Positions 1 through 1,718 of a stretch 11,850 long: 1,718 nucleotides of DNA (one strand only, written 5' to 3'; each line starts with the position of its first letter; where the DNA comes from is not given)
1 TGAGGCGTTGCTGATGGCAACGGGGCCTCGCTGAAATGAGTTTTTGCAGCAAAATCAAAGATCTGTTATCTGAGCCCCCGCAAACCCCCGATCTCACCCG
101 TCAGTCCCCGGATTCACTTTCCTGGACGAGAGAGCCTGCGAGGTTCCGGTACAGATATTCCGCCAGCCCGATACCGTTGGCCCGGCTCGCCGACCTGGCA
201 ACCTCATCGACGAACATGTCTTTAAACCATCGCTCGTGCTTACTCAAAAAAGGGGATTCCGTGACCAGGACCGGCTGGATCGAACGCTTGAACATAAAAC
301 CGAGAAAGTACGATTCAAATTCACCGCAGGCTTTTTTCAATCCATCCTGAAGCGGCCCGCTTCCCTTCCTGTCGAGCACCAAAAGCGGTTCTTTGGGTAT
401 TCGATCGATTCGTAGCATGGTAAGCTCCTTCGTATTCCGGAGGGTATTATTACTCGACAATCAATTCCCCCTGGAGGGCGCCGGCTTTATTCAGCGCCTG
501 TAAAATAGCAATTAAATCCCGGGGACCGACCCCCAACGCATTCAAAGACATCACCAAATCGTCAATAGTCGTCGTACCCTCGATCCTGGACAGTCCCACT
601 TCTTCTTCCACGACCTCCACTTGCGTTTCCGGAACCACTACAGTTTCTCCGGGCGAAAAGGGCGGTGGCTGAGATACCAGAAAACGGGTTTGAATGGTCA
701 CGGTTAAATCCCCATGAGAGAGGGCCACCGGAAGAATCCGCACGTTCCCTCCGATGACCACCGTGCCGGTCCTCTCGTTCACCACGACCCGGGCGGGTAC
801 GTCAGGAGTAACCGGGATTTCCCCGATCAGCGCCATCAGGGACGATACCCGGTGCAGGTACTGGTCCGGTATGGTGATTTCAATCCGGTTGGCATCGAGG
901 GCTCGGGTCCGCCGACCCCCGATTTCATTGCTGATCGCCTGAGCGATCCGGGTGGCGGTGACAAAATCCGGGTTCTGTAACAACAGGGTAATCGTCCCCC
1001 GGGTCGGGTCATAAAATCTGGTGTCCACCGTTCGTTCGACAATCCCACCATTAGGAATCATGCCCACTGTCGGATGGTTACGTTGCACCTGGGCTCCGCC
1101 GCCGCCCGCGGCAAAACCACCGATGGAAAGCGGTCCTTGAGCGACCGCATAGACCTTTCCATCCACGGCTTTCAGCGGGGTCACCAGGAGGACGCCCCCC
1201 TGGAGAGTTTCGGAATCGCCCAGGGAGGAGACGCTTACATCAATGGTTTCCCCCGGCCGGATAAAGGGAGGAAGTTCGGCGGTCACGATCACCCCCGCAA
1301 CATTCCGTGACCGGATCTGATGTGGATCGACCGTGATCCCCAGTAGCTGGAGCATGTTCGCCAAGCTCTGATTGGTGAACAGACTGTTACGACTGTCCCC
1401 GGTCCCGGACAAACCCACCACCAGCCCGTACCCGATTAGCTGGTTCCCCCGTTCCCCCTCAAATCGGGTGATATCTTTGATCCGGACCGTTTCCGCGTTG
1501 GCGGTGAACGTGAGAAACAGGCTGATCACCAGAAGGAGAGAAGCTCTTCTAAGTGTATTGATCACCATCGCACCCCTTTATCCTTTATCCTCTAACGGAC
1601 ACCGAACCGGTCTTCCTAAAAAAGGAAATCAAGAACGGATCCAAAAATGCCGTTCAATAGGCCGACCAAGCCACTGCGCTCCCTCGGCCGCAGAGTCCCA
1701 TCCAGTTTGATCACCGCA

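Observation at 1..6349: A 56-bp inverted repeat brackets the whole flagellar rod/ring operon and the divergent DUF3782-like gene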

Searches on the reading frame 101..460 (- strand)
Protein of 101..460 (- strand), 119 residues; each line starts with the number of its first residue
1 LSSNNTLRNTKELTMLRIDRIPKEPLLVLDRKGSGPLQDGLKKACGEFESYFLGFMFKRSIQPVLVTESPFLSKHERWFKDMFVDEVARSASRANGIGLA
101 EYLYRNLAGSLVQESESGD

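Call 5: search_protein_families(library=pfam, proteins=[window:101-460:-], max_evalue=0.01)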
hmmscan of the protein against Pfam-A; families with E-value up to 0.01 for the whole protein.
window:101-460:- (119 aa): 1 family
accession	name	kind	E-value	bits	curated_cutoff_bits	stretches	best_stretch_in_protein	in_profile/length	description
PF10135.14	Rod-binding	-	1.8e-09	38.4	25.1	1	67-105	10-50/51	Rod binding protein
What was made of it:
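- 101..418 (-): Context, not part of the element: the rod-binding FlgJ-like gene, last gene of flgF-G-A-H-I-J. Copy A begins 44 nt after its stop. Pfam Rod-binding 1.8e-09 (call 5).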

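Call 22: find_encoding_contigs(protein=window:101-418:-, flank=10000, max_places=6)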
Protein window:101-418:- (105 aa): no gene with exactly this product is on record in the collection.

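Call 33: search_protein_families(library=ncbifam, proteins=[window:101-418:-], max_evalue=1)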
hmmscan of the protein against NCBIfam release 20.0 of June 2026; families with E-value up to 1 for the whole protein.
window:101-418:- (105 aa): 9 families
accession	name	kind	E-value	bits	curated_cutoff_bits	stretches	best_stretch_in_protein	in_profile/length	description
TIGR02541.1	flagell_FlgJ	equivalog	1.4e-06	28.4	193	1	22-100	18-95/294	flagellar assembly peptidoglycan hydrolase FlgJ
NF009431.0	PRK12790.1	equivalog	5.4e-06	26.3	110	1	20-93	33-106/115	flagellar assembly peptidoglycan hydrolase FlgJ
NF009355.0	PRK12710.1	equivalog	7.4e-05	22.1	358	1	26-99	28-103/291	flagellar rod assembly protein/muramidase FlgJ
NF009350.0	PRK12708.1-2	equivalog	0.0012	19.1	189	1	25-97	28-102/132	peptidoglycan hydrolase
NF009349.0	PRK12708.1-1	equivalog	0.0034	17.9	141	1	26-94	24-95/97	peptidoglycan hydrolase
NF009351.0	PRK12708.1-3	equivalog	0.0036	17.4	183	1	26-90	24-90/129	peptidoglycan hydrolase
NF009354.0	PRK12709.1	equivalog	0.0041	16.6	456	1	21-94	30-101/323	flagellar rod assembly protein/muramidase FlgJ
NF009352.0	PRK12708.1-4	equivalog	0.0072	16.7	178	1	26-102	27-106/140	peptidoglycan hydrolase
NF009357.0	PRK12712.1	equivalog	0.2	11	606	1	21-96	33-106/344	flagellar rod assembly protein/muramidase FlgJ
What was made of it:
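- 101..418 (-): NCBIfam FlgJ models (call 33).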

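Call 48: find_encoding_contigs(protein=window:101-460:-, flank=10000, max_places=6)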
Protein window:101-460:- (119 aa): no gene with exactly this product is on record in the collection.

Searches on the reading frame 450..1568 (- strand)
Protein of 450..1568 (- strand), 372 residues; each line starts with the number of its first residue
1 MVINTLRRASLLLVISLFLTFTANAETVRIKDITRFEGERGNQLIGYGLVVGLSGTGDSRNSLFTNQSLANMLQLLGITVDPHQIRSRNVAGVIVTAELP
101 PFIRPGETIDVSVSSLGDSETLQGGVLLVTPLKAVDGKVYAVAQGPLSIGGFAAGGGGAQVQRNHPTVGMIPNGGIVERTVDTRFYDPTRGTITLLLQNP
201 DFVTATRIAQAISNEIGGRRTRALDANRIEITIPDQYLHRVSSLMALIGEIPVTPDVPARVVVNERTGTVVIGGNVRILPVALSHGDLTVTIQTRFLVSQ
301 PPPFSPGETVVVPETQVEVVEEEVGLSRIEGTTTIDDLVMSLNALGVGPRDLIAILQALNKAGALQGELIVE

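Call 5: search_protein_families(library=pfam, proteins=[window:450-1568:-], max_evalue=0.01)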
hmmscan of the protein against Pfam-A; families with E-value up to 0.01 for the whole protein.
window:450-1568:- (372 aa): 1 family
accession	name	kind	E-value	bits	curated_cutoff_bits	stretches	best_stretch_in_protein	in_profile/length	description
PF02119.21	FlgI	-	1.6e-134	448.6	25.3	1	29-371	1-343/343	Flagellar P-ring protein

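Call 9: find_encoding_contigs(protein=window:450-1568:-, flank=10000, max_places=6)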
Protein window:450-1568:- (372 aa): no gene with exactly this product is on record in the collection.
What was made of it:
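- No independent contig covering 1-501 could be retrieved (calls 9, 22, 48).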

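Call 37: find_homologous_proteins(query=window:450-1568:-, max_evalue=1e-60)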
Query window:450-1568:- (372 aa): 7916 proteins with E <= 1e-60 among 8000 candidates; the best 120 are listed.
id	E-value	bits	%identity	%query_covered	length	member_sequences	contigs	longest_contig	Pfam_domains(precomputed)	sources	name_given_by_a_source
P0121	4.3e-231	784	100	100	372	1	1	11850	PF02119.22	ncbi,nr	ncbi:MAG TPA: flagellar basal body P-ring protein FlgI [Atribacteraceae bacterium]|nr:flagellar basa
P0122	2.3e-164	565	75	94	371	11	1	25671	PF02119.22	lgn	-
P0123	1.0e-163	563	75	93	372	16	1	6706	PF02119.22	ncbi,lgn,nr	ncbi:MAG: flagellar P-ring protein FlgI [Candidatus Atribacteria bacterium]|nr:flagellar P-ring prot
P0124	1.6e-163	562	72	98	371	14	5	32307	PF02119.22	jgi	jgi:flagellar P-ring protein precursor FlgI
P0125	9.5e-163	559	71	98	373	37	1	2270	PF02119.22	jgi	-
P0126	1.4e-162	559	72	95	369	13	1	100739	PF02119.22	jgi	jgi:flagellar P-ring protein precursor FlgI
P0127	1.9e-162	558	71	99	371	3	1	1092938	PF02119.22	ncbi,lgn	-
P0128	4.4e-162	557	71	97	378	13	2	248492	PF02119.22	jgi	jgi:flagellar P-ring protein precursor FlgI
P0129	7.5e-162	556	71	98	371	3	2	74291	PF02119.22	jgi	-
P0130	1.3e-161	556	71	99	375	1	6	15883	PF02119.22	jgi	-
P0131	2.0e-161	555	71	99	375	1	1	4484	PF02119.22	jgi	-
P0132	2.1e-161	555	71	97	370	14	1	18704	PF02119.22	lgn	-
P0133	4.1e-161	554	71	97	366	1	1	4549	PF02119.22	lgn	-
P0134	2.0e-157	542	72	94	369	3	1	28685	PF02119.22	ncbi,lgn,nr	ncbi:MAG: flagellar P-ring protein FlgI [Candidatus Atribacteria bacterium]|nr:flagellar P-ring prot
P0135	4.1e-156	538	69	99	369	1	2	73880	PF02119.22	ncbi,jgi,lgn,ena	-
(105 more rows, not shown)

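Call 38: find_encoding_contigs(protein=P0122, flank=10000, max_places=3)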
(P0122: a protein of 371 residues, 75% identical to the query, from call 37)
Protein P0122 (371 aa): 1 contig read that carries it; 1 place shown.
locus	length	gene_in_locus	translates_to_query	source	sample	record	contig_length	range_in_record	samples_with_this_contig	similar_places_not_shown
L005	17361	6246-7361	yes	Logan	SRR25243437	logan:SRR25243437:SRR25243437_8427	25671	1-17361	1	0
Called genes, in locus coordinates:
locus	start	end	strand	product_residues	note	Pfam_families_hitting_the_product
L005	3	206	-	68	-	?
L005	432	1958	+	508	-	PF00133:tRNA-synt_1, PF01406:tRNA-synt_1e, PF09334:tRNA-synt_1g, PF00133:tRNA-synt_1, PF19303:Anticodon_3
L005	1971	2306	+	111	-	PF01588:tRNA_bind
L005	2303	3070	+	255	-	PF01026:TatD_DNase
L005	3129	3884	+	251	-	PF00460:Flg_bb_rod, PF22692:LlgE_F_G_D1, PF06429:Flg_bbr_C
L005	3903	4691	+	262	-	PF00460:Flg_bb_rod, PF22692:LlgE_F_G_D1, PF06429:Flg_bbr_C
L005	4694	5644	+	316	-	PF08666:SAF, PF13144:ChapFlgA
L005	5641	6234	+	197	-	PF02107:FlgH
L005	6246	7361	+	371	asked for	PF02119:FlgI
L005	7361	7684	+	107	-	-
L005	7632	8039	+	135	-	PF18912:DZR_2 (faint)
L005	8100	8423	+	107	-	PF04316:FlgM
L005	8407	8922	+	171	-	PF05130:FlgN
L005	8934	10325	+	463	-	PF00460:Flg_bb_rod, PF22638:FlgK_D1, PF06429:Flg_bbr_C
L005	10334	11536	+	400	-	PF00669:Flagellin_N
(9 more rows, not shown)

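Call 39: find_encoding_contigs(protein=P0127, flank=10000, max_places=3)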
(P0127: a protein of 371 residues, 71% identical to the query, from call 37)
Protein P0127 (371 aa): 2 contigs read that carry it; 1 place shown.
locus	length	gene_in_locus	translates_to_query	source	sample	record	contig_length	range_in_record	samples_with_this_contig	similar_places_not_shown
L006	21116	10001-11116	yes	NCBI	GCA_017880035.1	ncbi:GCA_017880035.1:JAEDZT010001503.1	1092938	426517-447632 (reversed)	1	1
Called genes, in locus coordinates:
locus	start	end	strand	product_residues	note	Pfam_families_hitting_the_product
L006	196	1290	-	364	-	PF03706:LPG_synthase_TM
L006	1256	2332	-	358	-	-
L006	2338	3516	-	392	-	PF00534:Glycos_transf_1, PF13692:Glyco_trans_1_4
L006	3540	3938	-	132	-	PF01050:MannoseP_isomer, PF07883:Cupin_2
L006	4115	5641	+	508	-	PF00133:tRNA-synt_1, PF01406:tRNA-synt_1e (weak), PF09334:tRNA-synt_1g, PF00133:tRNA-synt_1, PF19303:Anticodon_3 (weak)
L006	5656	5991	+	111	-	PF01588:tRNA_bind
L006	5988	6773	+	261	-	PF01026:TatD_DNase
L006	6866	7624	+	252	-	PF00460:Flg_bb_rod, PF22692:LlgE_F_G_D1, PF06429:Flg_bbr_C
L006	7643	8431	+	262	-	PF00460:Flg_bb_rod, PF22692:LlgE_F_G_D1, PF06429:Flg_bbr_C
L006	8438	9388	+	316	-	PF08666:SAF, PF13144:ChapFlgA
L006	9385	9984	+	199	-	PF02107:FlgH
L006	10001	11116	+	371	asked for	PF02119:FlgI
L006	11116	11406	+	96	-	-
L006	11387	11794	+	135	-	PF18912:DZR_2 (faint)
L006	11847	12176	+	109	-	PF04316:FlgM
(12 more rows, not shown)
